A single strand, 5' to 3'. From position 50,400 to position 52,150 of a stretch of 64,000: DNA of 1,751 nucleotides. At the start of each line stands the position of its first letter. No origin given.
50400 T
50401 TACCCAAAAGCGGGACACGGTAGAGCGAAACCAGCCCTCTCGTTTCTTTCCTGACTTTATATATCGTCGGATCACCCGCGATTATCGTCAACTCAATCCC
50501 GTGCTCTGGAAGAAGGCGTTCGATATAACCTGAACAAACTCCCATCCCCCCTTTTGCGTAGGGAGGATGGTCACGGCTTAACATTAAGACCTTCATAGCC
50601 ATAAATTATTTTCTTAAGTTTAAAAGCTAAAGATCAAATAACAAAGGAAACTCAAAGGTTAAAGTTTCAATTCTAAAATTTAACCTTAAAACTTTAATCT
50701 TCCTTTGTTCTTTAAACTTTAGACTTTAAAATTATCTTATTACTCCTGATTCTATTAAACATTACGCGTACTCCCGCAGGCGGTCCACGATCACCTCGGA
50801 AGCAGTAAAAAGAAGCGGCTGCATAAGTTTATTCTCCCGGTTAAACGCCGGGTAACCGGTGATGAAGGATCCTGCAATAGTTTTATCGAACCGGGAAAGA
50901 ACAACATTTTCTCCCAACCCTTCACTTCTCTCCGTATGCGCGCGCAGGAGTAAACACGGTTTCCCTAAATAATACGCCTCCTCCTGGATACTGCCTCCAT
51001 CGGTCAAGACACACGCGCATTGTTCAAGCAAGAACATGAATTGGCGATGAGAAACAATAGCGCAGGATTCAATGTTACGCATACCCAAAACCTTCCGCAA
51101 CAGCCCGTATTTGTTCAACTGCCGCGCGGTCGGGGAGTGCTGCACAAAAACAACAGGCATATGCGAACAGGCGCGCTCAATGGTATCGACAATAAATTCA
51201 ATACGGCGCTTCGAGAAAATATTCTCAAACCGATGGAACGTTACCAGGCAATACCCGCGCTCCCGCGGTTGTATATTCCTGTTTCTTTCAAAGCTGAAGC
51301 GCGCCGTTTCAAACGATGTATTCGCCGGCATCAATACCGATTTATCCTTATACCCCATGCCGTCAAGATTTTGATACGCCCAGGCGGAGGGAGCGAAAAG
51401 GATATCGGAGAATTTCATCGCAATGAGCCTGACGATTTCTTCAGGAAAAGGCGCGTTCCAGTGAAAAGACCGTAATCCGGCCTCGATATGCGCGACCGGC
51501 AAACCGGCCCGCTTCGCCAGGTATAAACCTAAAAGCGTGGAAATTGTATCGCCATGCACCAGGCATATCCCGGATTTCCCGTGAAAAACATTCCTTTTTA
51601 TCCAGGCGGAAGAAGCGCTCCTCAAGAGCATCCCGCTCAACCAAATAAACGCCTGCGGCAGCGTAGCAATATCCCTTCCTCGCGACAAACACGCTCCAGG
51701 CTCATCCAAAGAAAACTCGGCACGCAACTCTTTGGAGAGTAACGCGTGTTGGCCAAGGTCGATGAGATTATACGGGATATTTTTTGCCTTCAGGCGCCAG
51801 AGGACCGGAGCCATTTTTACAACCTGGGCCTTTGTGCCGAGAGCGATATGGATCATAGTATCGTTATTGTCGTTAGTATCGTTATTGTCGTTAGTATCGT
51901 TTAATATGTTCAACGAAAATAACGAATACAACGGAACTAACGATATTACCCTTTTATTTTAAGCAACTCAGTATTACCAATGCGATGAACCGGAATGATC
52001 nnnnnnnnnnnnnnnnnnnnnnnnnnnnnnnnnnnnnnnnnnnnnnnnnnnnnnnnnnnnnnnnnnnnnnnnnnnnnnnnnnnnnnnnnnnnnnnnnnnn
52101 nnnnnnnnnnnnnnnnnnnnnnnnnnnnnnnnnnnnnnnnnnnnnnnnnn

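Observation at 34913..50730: Two copies of a ~110-125 nt hairpin-forming intergenic repeat element (REP/MITE-like) 15.7 kb apart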

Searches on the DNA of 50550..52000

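Call 70: search_rna_families(source=window, start=50550, end=52000, threshold=evalue, max_evalue=1)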
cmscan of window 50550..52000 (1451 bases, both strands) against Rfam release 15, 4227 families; matches with E-value up to 1: 5.
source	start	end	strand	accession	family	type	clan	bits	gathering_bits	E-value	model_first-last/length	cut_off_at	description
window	50626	50723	-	RF04032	MIR2912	Gene; miRNA;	-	25.7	54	0.014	1-156/156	no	MIR2912 microRNA precursor family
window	50627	50722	+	RF04139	MIR841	Gene; miRNA;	-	23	200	0.053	60-153/212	no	MIR841 microRNA precursor family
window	50627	50722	-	RF04139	MIR841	Gene; miRNA;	-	22.2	200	0.088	60-153/212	no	MIR841 microRNA precursor family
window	50626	50724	-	RF04246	MIR169_8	Gene; miRNA;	CL00098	20.5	107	0.8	1-137/137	no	MIR169_8 microRNA precursor family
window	51463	51510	-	RF02499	Atu_C4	Gene; sRNA;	-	19.4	80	0.75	1-70/70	no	Rhizobiales sRNA Atu_C4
